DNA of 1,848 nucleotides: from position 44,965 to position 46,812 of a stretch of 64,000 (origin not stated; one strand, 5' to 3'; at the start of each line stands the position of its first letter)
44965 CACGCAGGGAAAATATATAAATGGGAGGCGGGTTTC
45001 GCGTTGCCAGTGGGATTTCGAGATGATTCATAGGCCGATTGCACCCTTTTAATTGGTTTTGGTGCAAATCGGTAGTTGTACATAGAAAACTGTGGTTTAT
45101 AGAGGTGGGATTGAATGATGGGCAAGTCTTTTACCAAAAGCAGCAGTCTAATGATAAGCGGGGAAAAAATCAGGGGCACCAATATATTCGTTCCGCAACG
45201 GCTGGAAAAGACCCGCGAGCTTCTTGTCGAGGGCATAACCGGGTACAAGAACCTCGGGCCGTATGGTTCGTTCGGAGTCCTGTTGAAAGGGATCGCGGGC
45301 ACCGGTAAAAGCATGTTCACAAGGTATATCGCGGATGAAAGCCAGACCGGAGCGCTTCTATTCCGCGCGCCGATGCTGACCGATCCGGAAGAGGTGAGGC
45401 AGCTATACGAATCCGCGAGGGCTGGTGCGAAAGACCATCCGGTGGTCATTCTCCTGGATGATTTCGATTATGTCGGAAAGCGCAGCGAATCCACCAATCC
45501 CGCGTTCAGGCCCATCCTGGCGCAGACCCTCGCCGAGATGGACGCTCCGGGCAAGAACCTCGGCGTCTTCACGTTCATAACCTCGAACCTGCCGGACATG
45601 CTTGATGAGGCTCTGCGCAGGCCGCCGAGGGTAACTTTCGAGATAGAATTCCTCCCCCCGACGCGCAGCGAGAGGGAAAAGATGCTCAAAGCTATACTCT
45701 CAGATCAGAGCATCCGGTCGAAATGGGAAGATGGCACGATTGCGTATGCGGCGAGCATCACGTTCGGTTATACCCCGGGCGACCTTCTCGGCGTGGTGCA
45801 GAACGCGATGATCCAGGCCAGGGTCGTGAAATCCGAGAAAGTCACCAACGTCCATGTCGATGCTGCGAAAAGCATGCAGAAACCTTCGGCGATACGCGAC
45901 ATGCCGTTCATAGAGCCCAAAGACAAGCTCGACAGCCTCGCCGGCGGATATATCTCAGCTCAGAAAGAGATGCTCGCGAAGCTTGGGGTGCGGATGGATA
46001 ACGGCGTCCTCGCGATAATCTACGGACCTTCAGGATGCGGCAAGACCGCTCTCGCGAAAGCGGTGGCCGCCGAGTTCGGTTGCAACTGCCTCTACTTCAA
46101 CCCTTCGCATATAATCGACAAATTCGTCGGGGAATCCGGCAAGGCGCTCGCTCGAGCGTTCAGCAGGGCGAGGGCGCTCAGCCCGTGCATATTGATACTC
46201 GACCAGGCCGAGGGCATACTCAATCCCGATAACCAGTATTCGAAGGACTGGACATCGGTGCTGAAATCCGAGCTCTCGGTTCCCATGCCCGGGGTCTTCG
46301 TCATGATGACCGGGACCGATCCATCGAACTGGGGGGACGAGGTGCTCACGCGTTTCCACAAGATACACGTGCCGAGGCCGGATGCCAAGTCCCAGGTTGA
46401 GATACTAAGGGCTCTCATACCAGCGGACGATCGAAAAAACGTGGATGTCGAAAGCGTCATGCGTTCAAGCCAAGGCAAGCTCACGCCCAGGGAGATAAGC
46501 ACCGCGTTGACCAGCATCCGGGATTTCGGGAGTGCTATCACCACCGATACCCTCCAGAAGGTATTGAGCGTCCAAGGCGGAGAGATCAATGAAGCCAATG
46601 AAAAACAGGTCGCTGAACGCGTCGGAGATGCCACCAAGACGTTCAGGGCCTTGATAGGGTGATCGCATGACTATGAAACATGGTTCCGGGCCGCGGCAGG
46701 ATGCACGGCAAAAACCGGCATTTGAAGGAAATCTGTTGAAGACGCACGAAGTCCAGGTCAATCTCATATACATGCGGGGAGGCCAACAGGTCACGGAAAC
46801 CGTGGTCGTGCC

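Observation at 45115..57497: Seven-gene, 12.4-kb translationally coupled operon of unknown function: degenerate tandem-AAA, three orphans, a small radical-SAM and two giant alpha-solenoid paralogues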

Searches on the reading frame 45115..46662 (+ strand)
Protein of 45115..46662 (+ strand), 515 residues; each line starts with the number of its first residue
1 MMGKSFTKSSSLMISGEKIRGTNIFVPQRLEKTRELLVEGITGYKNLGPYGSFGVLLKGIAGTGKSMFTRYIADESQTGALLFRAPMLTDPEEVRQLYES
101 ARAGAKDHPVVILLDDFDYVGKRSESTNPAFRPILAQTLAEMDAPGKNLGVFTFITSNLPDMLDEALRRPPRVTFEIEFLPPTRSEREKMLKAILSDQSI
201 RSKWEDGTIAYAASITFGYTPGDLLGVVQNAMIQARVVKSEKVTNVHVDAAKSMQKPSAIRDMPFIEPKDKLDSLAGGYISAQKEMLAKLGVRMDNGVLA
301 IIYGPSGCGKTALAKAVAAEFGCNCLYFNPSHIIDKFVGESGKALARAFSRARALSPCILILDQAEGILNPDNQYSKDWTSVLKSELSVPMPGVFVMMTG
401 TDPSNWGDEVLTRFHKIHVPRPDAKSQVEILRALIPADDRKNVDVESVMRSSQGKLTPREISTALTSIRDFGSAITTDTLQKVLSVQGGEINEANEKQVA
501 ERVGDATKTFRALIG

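Call 3: search_protein_families(library=pfam, proteins=[window:45115-46662:+], max_evalue=0.01)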
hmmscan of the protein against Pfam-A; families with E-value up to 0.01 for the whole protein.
window:45115-46662:+ (515 aa): 22 families
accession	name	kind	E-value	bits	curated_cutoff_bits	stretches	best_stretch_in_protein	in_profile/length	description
PF00004.35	AAA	-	7.4e-39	133.6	21.2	2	301-417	2-126/131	ATPase family associated with various cellular activities (AAA)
PF13191.12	AAA_16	-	5.8e-10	40.4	32.6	0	292-322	19-49/167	AAA ATPase domain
PF13401.12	AAA_22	-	8.7e-09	36.2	27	0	299-330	7-41/130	AAA domain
PF05729.18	NACHT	-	3.7e-07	30.5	26.7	0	301-329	4-32/167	NACHT domain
PF13173.12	AAA_14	-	2.1e-06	28.2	27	1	300-406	5-103/129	AAA domain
PF07728.20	AAA_5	-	3.7e-06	27.4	22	0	301-327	3-30/139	AAA domain (dynein-related subfamily)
PF20720.3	nSTAND3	-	8.4e-06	26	27.2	0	299-321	19-41/155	Novel STAND NTPase 3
PF24883.2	NPHP3_N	-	1e-05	26.2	24.8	0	299-321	24-46/164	Nephrocystin 3, N-terminal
PF00910.28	RNA_helicase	-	3.4e-05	24.7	21.5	0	301-323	2-24/105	RNA helicase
PF02367.23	TsaE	-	4e-05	24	26.6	0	284-324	8-48/128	Threonylcarbamoyl adenosine biosynthesis protein TsaE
PF01637.24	ATPase_2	-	0.00011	22.6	33.2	1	294-330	17-56/225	ATPase domain predominantly from Archaea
PF00005.33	ABC_tran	-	0.00013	23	25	0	290-320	4-34/137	ABC transporter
PF05496.18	RuvB_N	-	0.00031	21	27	0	300-325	36-61/159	Holliday junction DNA helicase RuvB P-loop domain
PF13671.12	AAA_33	-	0.00036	21.3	27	0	299-339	1-39/143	AAA domain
PF00158.32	Sigma54_activat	-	0.0005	20.2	20.2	0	54-78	24-48/168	Sigma-54 interaction domain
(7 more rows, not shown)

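Call 4: search_protein_families(library=padloc, proteins=[window:45115-46662:+], max_evalue=0.01)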
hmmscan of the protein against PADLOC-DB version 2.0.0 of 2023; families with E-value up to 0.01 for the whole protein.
window:45115-46662:+ (515 aa): 11 families
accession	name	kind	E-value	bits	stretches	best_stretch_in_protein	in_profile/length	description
PDLC02196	IetA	-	1.9e-23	81.5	2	53-247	123-313/374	-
PDLC02195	IetA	-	5.6e-18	63.4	2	283-364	125-203/395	-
PDLC04232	IetA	-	9.2e-17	59.4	2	283-368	104-186/330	-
PDLC00914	TRIP13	-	2.6e-09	35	1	147-256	185-294/302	TRIP13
PDLC04231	IetA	-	8.4e-08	30.3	1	301-368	121-187/262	-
PDLC00915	TRIP13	-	5.2e-07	27.4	0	300-368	66-145/302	TRIP13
PDLC04140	mad8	-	1e-05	23.3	1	284-379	14-100/314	mads_8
PDLC01995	RtcR_PspF2--CARF_AAA_HTH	-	0.00089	16.5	0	54-78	192-216/481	-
PDLC03838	DolB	-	0.0016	15.8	1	261-322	126-191/375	-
PDLC05035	PDC-S53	-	0.0023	14.1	0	294-321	507-534/900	-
PDLC04135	mad3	-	0.0065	14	0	297-318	22-43/374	mads_3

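Call 5: search_protein_families(library=ncbifam, proteins=[window:45115-46662:+], max_evalue=0.01)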
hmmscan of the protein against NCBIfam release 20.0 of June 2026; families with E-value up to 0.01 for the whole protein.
window:45115-46662:+ (515 aa): 42 families (the best 25 are shown)
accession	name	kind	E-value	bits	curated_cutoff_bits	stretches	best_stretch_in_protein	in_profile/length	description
TIGR01243.1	CDC48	subfamily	8.9e-39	133.4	802.65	2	238-454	418-655/733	CDC48 family AAA ATPase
NF003069.1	PRK03992.1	subfamily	7.3e-33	114.2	500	2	43-251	156-368/379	proteasome-activating nucleotidase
TIGR01242.2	TIGR01242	subfamily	1.1e-30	106.9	500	2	284-368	137-219/362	proteasome-activating nucleotidase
TIGR01241.2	FtsH_fam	equivalog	1.6e-30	106.5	600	2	44-253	187-400/598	ATP-dependent zinc metalloprotease FtsH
NF047747.1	PrtsmActNtasePan2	equivalog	2.7e-25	89.5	700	2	50-252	183-389/397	proteasome-activating nucleotidase Pan2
NF041006.2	cell_div_CdvC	equivalog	5.2e-25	88.1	650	2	301-454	138-305/370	cell division protein CdvC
NF008004.0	PRK10733.1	equivalog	5.6e-24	84.1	1008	2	5-253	133-390/644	ATP-dependent zinc metalloprotease FtsH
NF047748.1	PrtsmActNtasePan1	equivalog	1e-23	84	750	2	32-200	162-337/405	proteasome-activating nucleotidase Pan1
NF042959.1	IteA_antiphage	equivalog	1.1e-21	77.5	510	2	283-454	113-287/367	anti-phage ATPase IteA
TIGR03689.1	pup_AAA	equivalog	1e-15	57.4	504.75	2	283-369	204-302/512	proteasome ATPase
NF003229.0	PRK04195.1-5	equivalog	1.3e-07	30.7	280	1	300-336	47-83/413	replication factor C large subunit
TIGR02640.1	gas_vesic_GvpN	equivalog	1.1e-05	25.1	266.8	0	301-323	25-47/262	gas vesicle protein GvpN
NF007601.2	PRK10247.1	equivalog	1.4e-05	24.7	292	1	279-319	9-49/204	iron efflux ABC transporter ATP-binding subunit FetA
NF009067.0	PRK12402.1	equivalog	4.8e-05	22.5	317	0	283-321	20-60/340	replication factor C small subunit 2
NF000868.0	PRK00080.1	equivalog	4.8e-05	22.4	282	0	301-327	55-81/330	Holliday junction branch migration DNA helicase RuvB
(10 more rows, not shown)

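Call 37: search_solved_structures(query=window:45115-46662:+, max_evalue=1e-10)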
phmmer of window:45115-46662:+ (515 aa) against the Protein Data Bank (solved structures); distinct sequences matched with E-value up to 1e-10: 237 (the best 60 are shown).
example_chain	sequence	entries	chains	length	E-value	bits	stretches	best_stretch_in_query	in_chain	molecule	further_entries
7swl_A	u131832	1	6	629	5.1e-46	160.8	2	283-369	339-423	Rix7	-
6mat_A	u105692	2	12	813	1.8e-45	159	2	283-368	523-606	Rix7 mutant | Rix7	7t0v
7t3i_A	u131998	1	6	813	5.2e-45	157.4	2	283-368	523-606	Rix7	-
5vc7_A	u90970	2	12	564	6.6e-40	140.6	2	111-369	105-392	VCP-like ATPase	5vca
7wbb_A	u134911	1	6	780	7.3e-40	140.5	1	133-376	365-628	AFG2 isoform 1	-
5g4g_A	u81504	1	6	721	2.5e-39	138.7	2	109-433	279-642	VCP-LIKE ATPASE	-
5g4f_A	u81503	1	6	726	2.6e-39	138.6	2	109-370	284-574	VCP-LIKE ATPASE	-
7wd3_A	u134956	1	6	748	3.7e-39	138.2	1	133-374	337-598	ATPase family gene 2 protein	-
7nku_A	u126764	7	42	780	4.5e-39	137.9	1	133-374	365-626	ATPase family gene 2 protein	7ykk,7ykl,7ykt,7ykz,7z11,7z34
6chs_H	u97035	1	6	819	6.1e-38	134.1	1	105-369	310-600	Putative cell division control protein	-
9m4n_A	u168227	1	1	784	2.7e-37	132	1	106-369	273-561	Cell division control protein 48 homolog A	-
7wub_C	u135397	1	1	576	2.9e-37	131.9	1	106-369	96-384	Transitional endoplasmic reticulum ATPase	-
7wub_D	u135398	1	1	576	3.3e-37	131.7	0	282-369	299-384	Transitional endoplasmic reticulum ATPase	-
9m3v_A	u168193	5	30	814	3.3e-37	131.7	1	105-369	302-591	Cell division control protein 48 homolog A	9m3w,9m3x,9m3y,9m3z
6mck_A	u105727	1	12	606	4.8e-37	131.2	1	105-369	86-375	Transitional endoplasmic reticulum ATPase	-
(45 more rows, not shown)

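Call 92: search_protein_families(library=phrogs, proteins=[window:45115-46662:+], max_evalue=0.001)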
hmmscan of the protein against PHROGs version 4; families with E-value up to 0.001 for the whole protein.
window:45115-46662:+ (515 aa): 16 families
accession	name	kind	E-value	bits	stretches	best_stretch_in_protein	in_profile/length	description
phrog_10401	-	other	7.2e-31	108.6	2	296-462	459-629/667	ATPase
phrog_3757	-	unknown function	5.7e-30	105.9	2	283-365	114-193/367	-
phrog_30773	-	unknown function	1.3e-26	94.1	2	43-253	187-402/666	-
phrog_9172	-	unknown function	1.7e-21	77.7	2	292-381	105-191/509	-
phrog_8638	-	unknown function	2.9e-21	76.7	2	301-465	309-486/568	-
phrog_7485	-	unknown function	3.8e-19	69.9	1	53-209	228-389/430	-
phrog_168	-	DNA, RNA and nucleotide metabolism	2.2e-13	51.6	1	301-486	46-226/314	clamp loader of DNA polymerase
phrog_5846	-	DNA, RNA and nucleotide metabolism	5.3e-11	43.4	1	301-495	42-227/380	clamp loader of DNA polymerase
phrog_11838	-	DNA, RNA and nucleotide metabolism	2.3e-06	28.1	0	301-377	44-119/420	clamp loader of DNA polymerase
phrog_2376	-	other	3.5e-06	27.6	1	52-198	74-208/363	ATPase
phrog_325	-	DNA, RNA and nucleotide metabolism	4.3e-05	23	0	54-77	492-515/986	Dda-like helicase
phrog_14685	-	unknown function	7.3e-05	23.7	1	301-324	6-29/88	-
phrog_249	-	moron, auxiliary metabolic gene and host takeover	0.00015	22.3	0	294-327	124-157/380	porphyrin biosynthesis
phrog_7998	-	unknown function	0.00034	20.9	0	301-317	44-60/339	-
phrog_170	-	other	0.00041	20.9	0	270-319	68-112/323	PhoH-like phosphate starvation-inducible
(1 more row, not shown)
